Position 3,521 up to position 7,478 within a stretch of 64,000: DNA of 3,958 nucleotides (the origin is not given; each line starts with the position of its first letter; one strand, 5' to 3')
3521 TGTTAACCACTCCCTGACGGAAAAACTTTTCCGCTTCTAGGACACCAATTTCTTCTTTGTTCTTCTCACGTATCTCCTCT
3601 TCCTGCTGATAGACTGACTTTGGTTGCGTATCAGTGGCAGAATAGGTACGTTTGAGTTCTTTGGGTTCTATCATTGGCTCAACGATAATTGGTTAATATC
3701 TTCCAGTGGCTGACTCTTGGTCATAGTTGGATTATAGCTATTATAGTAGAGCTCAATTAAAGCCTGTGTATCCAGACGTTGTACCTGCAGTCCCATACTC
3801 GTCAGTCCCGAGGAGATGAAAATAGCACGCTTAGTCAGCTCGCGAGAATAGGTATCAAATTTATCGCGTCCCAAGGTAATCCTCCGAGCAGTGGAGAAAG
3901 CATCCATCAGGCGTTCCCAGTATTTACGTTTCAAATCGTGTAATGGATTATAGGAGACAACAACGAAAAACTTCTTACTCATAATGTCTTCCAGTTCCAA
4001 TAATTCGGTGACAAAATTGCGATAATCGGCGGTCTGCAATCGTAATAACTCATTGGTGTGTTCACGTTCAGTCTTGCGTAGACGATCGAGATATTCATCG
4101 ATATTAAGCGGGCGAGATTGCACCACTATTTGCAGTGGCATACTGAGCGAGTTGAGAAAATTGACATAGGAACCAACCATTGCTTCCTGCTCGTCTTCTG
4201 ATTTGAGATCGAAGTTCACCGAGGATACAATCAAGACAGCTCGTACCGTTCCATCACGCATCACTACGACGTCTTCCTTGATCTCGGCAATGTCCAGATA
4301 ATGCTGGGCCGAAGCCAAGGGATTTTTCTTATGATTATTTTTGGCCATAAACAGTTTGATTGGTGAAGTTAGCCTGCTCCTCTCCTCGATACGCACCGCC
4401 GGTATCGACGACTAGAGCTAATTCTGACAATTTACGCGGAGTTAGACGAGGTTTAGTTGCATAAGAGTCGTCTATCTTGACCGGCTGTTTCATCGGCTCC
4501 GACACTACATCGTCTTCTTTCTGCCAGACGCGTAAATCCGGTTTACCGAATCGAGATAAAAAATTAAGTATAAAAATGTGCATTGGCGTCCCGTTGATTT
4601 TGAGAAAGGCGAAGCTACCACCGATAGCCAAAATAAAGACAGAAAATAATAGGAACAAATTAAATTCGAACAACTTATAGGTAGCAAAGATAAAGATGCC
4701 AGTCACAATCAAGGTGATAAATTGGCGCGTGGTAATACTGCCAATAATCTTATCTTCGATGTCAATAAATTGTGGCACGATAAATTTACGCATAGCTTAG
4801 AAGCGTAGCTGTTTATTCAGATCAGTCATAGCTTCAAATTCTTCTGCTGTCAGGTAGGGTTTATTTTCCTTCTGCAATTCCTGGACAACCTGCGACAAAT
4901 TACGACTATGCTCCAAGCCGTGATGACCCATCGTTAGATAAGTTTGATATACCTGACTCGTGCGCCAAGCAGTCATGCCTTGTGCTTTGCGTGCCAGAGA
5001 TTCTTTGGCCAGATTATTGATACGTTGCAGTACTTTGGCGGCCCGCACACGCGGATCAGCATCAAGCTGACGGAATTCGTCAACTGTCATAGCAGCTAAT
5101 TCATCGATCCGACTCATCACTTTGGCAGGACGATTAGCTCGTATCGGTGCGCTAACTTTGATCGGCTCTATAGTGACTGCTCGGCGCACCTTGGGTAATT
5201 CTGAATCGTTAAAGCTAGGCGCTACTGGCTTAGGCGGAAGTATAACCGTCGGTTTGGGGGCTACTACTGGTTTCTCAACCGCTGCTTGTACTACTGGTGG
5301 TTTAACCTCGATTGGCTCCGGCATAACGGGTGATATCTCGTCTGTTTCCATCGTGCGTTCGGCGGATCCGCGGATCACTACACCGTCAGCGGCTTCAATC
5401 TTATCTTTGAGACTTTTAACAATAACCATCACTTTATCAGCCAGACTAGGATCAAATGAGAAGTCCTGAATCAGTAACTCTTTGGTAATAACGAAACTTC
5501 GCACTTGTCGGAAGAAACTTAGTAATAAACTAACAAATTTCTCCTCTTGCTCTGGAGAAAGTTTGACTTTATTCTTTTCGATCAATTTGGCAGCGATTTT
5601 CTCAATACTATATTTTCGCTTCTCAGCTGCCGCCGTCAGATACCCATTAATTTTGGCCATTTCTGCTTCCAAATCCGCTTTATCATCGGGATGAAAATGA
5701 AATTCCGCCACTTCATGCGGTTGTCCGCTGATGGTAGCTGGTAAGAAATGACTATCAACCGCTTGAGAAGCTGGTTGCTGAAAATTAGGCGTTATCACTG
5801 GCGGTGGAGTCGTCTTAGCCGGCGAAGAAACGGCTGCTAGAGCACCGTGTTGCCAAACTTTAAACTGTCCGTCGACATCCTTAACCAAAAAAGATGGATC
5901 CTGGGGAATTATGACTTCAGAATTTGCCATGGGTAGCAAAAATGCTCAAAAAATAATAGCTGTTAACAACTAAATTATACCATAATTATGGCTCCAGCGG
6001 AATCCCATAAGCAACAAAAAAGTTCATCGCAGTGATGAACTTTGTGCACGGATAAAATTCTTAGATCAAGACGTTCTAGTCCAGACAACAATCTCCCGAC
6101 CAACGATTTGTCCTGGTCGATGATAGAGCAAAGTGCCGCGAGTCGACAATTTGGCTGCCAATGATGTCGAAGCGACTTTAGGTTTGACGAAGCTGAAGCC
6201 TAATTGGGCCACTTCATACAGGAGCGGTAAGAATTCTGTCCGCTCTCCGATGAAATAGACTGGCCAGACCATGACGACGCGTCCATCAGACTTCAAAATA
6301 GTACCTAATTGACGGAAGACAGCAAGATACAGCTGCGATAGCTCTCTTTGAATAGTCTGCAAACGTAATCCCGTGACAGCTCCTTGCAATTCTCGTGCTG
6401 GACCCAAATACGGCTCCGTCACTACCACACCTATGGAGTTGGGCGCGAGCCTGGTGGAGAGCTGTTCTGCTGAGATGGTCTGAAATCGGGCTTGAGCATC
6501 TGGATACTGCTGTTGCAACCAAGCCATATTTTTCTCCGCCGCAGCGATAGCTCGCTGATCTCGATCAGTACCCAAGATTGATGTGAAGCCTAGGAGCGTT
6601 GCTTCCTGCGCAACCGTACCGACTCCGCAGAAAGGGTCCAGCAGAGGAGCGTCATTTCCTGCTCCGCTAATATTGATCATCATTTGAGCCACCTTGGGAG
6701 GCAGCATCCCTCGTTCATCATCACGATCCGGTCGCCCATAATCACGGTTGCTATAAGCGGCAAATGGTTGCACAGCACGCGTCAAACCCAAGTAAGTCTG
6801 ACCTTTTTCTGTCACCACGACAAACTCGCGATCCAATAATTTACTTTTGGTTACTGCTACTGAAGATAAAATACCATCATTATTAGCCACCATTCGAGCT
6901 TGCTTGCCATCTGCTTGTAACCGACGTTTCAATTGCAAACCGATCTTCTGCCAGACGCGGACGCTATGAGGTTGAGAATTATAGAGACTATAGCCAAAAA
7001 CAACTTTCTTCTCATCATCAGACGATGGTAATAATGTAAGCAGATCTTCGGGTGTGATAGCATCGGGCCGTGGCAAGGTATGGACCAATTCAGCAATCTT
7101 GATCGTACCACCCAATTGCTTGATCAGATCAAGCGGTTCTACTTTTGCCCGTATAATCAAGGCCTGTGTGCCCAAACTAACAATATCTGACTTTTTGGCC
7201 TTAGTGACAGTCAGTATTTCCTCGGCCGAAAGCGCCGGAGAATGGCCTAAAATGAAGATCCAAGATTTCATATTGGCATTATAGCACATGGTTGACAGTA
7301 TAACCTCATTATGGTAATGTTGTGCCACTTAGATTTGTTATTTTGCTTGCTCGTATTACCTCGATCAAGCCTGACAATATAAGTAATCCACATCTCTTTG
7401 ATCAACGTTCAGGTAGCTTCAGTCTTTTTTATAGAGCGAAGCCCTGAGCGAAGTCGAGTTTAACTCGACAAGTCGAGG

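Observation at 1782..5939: Minimal T4SS-like block 1: PrgI/VirB3-like gene, VirB4 encoded as two translationally coupled ORFs, and three small membrane proteins, with no coupling protein or relaxase in 64 kb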

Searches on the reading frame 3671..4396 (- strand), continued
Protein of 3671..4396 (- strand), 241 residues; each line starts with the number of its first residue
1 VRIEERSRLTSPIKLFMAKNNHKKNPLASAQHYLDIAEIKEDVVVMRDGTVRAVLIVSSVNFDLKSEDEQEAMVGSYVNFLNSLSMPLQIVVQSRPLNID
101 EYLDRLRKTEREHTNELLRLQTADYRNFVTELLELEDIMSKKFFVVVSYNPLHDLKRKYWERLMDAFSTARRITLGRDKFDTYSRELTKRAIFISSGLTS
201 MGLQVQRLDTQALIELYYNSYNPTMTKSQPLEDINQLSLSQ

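Call 48: fold_search(model_id=the predicted structure, library=pdb)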
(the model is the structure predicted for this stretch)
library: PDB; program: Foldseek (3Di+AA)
matches with E <= 10: 248; with E <= 0.001: 3
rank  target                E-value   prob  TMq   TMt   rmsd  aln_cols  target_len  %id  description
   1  8rtb_A                9.8e-04  1.00  0.36  0.13  11.3       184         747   15  Extended inner membrane complex (IMC) protomer structure (TrwM/VirB3-TrwK/VirB4-TrwI/VirB6-TrwG/VirB8-TrwE/VirB10) fro (released 2024-06-19)
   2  8rtd_O                9.8e-04  1.00  0.36  0.12  11.3       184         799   15  Stalk-Arches-IMC structure from the fully-assembled R388 type IV secretion system determined by cryo-EM. (released 2024-06-19)
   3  8rtd_T                9.8e-04  1.00  0.36  0.12  11.3       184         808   15  Stalk-Arches-IMC structure from the fully-assembled R388 type IV secretion system determined by cryo-EM. (released 2024-06-19)
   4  8rtd_h                1.3e-02  0.97  0.34  0.18  10.0       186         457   11  Stalk-Arches-IMC structure from the fully-assembled R388 type IV secretion system determined by cryo-EM. (released 2024-06-19)
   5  7o41_A                1.9e-02  0.98  0.38  0.14  10.7       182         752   14  Hexameric composite model of the Inner Membrane Complex (IMC) with the Arches from the fully-assembled R388 type IV se (released 2022-06-22)
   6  7o43_B                2.1e-02  0.93  0.30  0.10  11.4       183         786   11  TrwK/VirB4unbound dimer complex from R388 type IV secretion system determined by cryo-EM. (released 2022-06-22)
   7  7o42_A                3.3e-02  0.95  0.34  0.10  10.0       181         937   13  TrwK/VirB4unbound trimer of dimers complex (with Hcp1) from the R388 type IV secretion system determined by cryo-EM. (released 2022-06-22)
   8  7o41_B                3.7e-02  0.92  0.35  0.13  10.8       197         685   11  Hexameric composite model of the Inner Membrane Complex (IMC) with the Arches from the fully-assembled R388 type IV se (released 2022-06-22)
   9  7o42_E                4.4e-02  0.96  0.35  0.10  10.7       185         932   10  TrwK/VirB4unbound trimer of dimers complex (with Hcp1) from the R388 type IV secretion system determined by cryo-EM. (released 2022-06-22)
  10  8rtb_B                4.4e-02  0.75  0.31  0.12  11.2       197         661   10  Extended inner membrane complex (IMC) protomer structure (TrwM/VirB3-TrwK/VirB4-TrwI/VirB6-TrwG/VirB8-TrwE/VirB10) fro (released 2024-06-19)
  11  8rtd_g                5.6e-02  0.69  0.27  0.09  11.0       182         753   14  Stalk-Arches-IMC structure from the fully-assembled R388 type IV secretion system determined by cryo-EM. (released 2024-06-19)
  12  8rtd_V                6.0e-02  0.72  0.31  0.12  11.6       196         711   11  Stalk-Arches-IMC structure from the fully-assembled R388 type IV secretion system determined by cryo-EM. (released 2024-06-19)
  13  8rtd_P                6.0e-02  0.69  0.31  0.11  11.7       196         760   11  Stalk-Arches-IMC structure from the fully-assembled R388 type IV secretion system determined by cryo-EM. (released 2024-06-19)
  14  7o43_A                7.6e-02  0.69  0.26  0.09  12.9       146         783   14  TrwK/VirB4unbound dimer complex from R388 type IV secretion system determined by cryo-EM. (released 2022-06-22)
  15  5xzq_K                1.9e-01  0.44  0.19  0.35  12.9       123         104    9  Hydroxynitrile lyase from Passiflora edulis (PeHNL) (released 2017-11-22)
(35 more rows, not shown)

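Call 71: find_encoding_contigs(protein=P0085, flank=7000, max_places=1)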
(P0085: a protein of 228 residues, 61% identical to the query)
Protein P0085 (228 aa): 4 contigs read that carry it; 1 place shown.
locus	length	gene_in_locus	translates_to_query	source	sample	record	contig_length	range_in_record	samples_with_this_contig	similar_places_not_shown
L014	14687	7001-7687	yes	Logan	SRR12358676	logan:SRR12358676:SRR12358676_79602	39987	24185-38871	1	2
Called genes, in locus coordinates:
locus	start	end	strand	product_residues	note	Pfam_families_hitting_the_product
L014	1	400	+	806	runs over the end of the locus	PF04610:TrbL (weak)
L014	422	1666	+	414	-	-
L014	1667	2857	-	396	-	PF01555:N6_N4_Mtase (weak), PF01170:UPF0020, PF03602:Cons_hypoth95 (faint), PF06325:PrmA (faint), PF13847:Methyltransf_31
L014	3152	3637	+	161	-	PF01250:Ribosomal_S6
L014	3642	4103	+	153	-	PF00436:SSB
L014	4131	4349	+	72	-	PF01084:Ribosomal_S18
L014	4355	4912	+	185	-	PF08207:EFP_N, PF01132:EFP, PF09285:Elong-fact-P_C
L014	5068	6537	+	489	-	-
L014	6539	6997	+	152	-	PF12666:PrgI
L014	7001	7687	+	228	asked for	PF26593:TraC-like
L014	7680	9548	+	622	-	PF01935:DUF87, PF12846:AAA_10, PF19044:P-loop_TraG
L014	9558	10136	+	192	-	-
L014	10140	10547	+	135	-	-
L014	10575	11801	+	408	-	-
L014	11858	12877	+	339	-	-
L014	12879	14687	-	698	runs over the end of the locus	PF17191:RecG_wedge, PF00270:DEAD, PF04851:ResIII, PF00271:Helicase_C, PF22590:Cas3-like_C_2 (weak), PF19833:RecG_dom3_C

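Call 72: find_encoding_contigs(protein=P0114, flank=7000, max_places=1)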
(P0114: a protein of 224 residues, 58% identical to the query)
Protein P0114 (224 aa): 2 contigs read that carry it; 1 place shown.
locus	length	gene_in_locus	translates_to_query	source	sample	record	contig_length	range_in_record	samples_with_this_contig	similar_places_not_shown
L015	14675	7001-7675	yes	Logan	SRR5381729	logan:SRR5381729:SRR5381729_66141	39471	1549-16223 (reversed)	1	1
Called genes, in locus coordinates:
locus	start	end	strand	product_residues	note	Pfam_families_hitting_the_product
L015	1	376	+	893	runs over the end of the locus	-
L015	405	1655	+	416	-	-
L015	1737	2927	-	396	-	PF01555:N6_N4_Mtase (weak), PF01170:UPF0020, PF13847:Methyltransf_31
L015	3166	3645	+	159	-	PF01250:Ribosomal_S6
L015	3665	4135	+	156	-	PF00436:SSB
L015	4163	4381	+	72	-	PF01084:Ribosomal_S18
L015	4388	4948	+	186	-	PF08207:EFP_N, PF01132:EFP, PF09285:Elong-fact-P_C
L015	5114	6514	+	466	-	-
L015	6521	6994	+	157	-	PF12666:PrgI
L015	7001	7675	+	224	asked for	PF26593:TraC-like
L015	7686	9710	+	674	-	PF01935:DUF87, PF12846:AAA_10, PF19044:P-loop_TraG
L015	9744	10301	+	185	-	-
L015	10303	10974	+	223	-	-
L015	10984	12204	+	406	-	-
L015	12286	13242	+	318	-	-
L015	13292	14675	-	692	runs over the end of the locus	PF17191:RecG_wedge, PF04851:ResIII, PF00270:DEAD, PF13604:AAA_30 (weak), PF00271:Helicase_C, PF22590:Cas3-like_C_2 (faint), PF19833:RecG_dom3_C (weak)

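Call 73: find_encoding_contigs(protein=P0246, flank=7000, max_places=2)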
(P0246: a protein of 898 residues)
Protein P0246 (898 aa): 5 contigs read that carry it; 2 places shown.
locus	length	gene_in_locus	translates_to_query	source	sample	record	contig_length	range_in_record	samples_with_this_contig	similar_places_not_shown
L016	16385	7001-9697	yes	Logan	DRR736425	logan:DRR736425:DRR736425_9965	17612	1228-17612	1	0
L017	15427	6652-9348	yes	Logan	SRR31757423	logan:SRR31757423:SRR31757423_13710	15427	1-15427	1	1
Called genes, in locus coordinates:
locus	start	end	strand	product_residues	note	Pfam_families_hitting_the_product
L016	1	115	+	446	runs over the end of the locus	?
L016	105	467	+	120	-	-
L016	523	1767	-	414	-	-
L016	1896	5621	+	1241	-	-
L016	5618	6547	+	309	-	-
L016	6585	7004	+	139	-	PF12666:PrgI (faint)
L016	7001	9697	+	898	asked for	PF26593:TraC-like, PF01935:DUF87, PF12846:AAA_10 (faint), PF19044:P-loop_TraG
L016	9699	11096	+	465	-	-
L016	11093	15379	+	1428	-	-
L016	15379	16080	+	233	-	PF01464:SLT (weak)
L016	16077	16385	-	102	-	?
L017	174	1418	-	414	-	-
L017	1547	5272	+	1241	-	-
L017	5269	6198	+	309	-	-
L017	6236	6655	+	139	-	PF12666:PrgI (faint)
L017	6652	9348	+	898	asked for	PF26593:TraC-like, PF01935:DUF87, PF12846:AAA_10 (faint), PF19044:P-loop_TraG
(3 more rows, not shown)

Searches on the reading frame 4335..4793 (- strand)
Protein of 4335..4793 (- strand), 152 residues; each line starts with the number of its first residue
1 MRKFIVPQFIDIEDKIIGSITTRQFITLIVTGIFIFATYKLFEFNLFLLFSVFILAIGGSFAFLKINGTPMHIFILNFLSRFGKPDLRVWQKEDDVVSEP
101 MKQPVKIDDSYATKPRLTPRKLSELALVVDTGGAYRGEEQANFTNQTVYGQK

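Call 3: search_protein_families(library=pfam, proteins=[window:4335-4793:-], max_evalue=0.1)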
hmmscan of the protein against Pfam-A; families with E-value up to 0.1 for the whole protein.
window:4335-4793:- (152 aa): 2 families
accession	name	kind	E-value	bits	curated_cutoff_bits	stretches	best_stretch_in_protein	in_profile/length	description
PF12666.12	PrgI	-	3e-06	28.1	27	1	11-80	8-80/91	PrgI family protein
PF14296.11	O-ag_pol_Wzy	-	0.0026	16.9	26.6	1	25-90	5-70/468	O-antigen polysaccharide polymerase Wzy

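Call 15: search_protein_families(library=ncbifam, proteins=[window:4335-4793:-], max_evalue=0.1)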
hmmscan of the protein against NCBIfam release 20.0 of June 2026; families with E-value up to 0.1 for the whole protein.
window:4335-4793:- (152 aa): 0 families

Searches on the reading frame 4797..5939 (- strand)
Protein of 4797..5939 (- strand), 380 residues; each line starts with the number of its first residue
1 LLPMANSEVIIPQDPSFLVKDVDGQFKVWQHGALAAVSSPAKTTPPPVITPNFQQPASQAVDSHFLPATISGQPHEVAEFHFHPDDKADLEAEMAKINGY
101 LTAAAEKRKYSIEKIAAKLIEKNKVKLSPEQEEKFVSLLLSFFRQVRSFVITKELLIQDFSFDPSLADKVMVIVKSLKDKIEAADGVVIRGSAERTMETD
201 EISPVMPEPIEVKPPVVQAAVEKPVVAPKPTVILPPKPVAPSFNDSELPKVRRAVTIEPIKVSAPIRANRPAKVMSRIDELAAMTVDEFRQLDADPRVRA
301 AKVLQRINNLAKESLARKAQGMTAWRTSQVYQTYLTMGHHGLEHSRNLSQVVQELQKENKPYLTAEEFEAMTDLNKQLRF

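Call 3: search_protein_families(library=pfam, proteins=[window:4797-5939:-], max_evalue=0.1)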
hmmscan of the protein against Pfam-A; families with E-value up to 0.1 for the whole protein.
window:4797-5939:- (380 aa): 1 family
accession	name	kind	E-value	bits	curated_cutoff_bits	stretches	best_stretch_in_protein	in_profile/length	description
PF06207.16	DUF1002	-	0.005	16.9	26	0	87-141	148-202/220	Protein of unknown function (DUF1002)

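Call 15: search_protein_families(library=ncbifam, proteins=[window:4797-5939:-], max_evalue=0.1)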
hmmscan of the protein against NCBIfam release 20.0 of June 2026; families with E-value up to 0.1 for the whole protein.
window:4797-5939:- (380 aa): 1 family
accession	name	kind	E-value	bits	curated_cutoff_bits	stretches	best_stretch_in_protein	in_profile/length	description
TIGR04526.1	predic_Ig_block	subfamily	0.011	14.7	150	1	201-365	71-239/693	putative immunoglobulin-blocking virulence protein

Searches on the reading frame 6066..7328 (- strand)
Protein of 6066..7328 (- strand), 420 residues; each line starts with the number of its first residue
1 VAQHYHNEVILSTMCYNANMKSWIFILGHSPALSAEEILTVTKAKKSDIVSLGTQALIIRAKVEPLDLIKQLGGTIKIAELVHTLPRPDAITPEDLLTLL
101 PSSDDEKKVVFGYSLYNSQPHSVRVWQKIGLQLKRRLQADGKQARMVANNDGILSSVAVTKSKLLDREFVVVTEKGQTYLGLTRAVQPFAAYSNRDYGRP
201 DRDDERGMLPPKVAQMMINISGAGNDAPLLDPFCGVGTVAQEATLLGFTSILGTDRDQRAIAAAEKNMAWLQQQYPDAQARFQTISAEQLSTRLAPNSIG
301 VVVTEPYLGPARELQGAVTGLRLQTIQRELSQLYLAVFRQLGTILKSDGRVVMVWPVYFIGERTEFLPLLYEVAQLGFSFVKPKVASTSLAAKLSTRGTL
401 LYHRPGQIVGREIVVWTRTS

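Call 3: search_protein_families(library=pfam, proteins=[window:6066-7328:-], max_evalue=0.1)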
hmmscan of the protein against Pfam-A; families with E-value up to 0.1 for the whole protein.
window:6066-7328:- (420 aa): 7 families
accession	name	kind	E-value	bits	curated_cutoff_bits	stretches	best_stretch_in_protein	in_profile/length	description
PF01170.24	UPF0020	-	5.3e-13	49.6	22.3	1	205-354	8-165/197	RMKL-like, methyltransferase domain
PF13847.12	Methyltransf_31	-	5e-05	23.5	27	1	227-357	5-113/145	Methyltransferase domain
PF03602.21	Cons_hypoth95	-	0.00026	21.2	24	1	222-293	38-107/182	Conserved hypothetical protein 95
PF01555.25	N6_N4_Mtase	-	0.00051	20.5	26.7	1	209-265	166-220/221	DNA methylase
PF06325.19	PrmA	-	0.0039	17.1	22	1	228-269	164-205/296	Ribosomal protein L11 methyltransferase (PrmA)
PF13649.12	Methyltransf_25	-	0.019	16.1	27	1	230-303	2-69/97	Methyltransferase domain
PF11599.14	AviRa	-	0.041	13.8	25.7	1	225-274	51-103/232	RRNA methyltransferase AviRa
